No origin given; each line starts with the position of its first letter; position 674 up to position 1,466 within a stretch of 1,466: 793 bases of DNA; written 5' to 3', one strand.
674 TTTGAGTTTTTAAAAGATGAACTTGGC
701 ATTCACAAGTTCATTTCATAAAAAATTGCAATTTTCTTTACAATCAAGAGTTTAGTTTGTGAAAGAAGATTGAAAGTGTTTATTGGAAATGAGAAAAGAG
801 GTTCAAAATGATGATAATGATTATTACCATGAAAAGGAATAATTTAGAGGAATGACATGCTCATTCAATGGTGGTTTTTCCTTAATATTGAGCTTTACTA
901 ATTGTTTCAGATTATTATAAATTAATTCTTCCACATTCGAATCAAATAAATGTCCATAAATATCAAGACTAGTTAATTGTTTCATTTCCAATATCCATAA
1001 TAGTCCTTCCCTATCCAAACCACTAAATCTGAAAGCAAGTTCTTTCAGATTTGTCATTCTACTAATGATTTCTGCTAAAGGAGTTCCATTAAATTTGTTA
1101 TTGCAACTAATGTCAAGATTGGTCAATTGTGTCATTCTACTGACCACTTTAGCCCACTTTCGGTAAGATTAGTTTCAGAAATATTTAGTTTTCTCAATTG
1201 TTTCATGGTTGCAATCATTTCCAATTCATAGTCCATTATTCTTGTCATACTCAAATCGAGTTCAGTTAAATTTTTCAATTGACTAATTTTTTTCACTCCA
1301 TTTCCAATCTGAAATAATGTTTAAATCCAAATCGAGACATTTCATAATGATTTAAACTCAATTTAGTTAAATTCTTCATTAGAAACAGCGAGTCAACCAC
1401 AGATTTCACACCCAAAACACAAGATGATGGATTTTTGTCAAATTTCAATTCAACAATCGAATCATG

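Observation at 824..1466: LRR gene split across three reading frames: two frameshifts within about 650 nt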

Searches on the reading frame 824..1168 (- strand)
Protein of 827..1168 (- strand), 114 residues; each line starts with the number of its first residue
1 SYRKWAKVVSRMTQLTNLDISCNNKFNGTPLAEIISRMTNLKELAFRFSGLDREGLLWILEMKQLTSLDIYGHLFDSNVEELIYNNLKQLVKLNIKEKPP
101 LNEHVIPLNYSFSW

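Call 7: search_protein_families(library=pfam, proteins=[window:827-1168:-], max_evalue=10)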
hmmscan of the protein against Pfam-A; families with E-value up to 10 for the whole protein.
seq(114 aa): 7 families
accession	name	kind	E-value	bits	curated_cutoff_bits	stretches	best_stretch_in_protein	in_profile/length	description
PF25013.1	LRR_Zer-1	-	0.0012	19.4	27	1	6-46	47-93/137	Zer-1-like, Leucine-rich repeats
PF23598.1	LRR_14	-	0.0013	18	40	1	6-96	132-223/353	Leucine-rich repeat region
PF12799.13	LRR_4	-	0.0054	17.4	27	2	13-44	1-28/44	Leucine Rich repeats (2 copies)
PF15044.11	CLU_N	-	0.02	15.7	25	1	58-99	14-61/78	Mitochondrial function, CLU-N-term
PF13516.12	LRR_6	-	0.084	13.4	23.4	0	15-24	5-14/24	Leucine Rich repeat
PF23952.1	LRR_EndoS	-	0.38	11.4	27.9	1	35-70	78-113/116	Endo-beta-N-acetylglucosaminidase EndoS LRR domain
PF00560.39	LRR_1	-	1.3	9.9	20.6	1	14-30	1-16/23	Leucine Rich Repeat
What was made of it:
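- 827..1168 (-): LRR gene, third piece (frame 1), 114 open codons. The listed ORF is 824..1147, 107 aa from a GTG. Units start at 1135, 1057, 985 and 910, followed by a C-terminal tail. Pfam LRR hits are weak on this piece alone (call 7).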

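Call 10: find_encoding_contigs(protein=window:824-1147:-, flank=10000)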
Protein window:824-1147:- (107 aa): no gene with exactly this product is on record in the collection.

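Call 16: find_encoding_contigs(protein=window:827-1135:-, flank=10000)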
Protein seq(103 aa) (103 aa): no gene with exactly this product is on record in the collection.

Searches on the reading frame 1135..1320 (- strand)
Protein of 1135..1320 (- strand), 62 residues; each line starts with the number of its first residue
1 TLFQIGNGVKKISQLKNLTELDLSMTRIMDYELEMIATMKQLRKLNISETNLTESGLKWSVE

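Call 7: search_protein_families(library=pfam, proteins=[window:1135-1320:-], max_evalue=10)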
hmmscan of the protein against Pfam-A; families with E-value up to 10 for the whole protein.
seq(62 aa): 6 families
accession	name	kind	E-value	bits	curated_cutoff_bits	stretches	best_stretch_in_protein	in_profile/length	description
PF12799.13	LRR_4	-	1.1e-08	35.5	27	2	16-52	1-35/44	Leucine Rich repeats (2 copies)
PF25013.1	LRR_Zer-1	-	1.4e-05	25.7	27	1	7-57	45-103/137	Zer-1-like, Leucine-rich repeats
PF13855.12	LRR_8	-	9e-05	22.6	27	1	13-52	22-61/61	Leucine rich repeat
PF23598.1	LRR_14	-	0.001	18.3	40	1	13-53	212-252/353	Leucine-rich repeat region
PF13516.12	LRR_6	-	0.0013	19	23.4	2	16-28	3-15/24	Leucine Rich repeat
PF00560.39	LRR_1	-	0.0014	18.8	20.6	2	17-34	1-18/23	Leucine Rich Repeat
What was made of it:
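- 1135..1320 (-): LRR gene, second piece (frame 2), 62 codons, with units starting at 1278 (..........) and 1206 (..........). Call 7: LRR_4 at 35.5 bits, above the cut-off of 27.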

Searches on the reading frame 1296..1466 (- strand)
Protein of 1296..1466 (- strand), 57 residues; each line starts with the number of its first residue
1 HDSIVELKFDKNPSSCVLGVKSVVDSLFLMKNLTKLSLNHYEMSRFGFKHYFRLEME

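Call 7: search_protein_families(library=pfam, proteins=[window:1296-1466:-], max_evalue=10)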
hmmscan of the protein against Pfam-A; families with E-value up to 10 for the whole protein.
seq(57 aa): 0 families
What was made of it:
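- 1296..1466 (-): LRR gene, first readable piece (frame 0), 57 codons. It is open to the window end, so the 5' end of the gene lies outside the window. It holds about two LRR-like units (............GVKSV, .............GFKHY). Pfam finds nothing (call 7).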
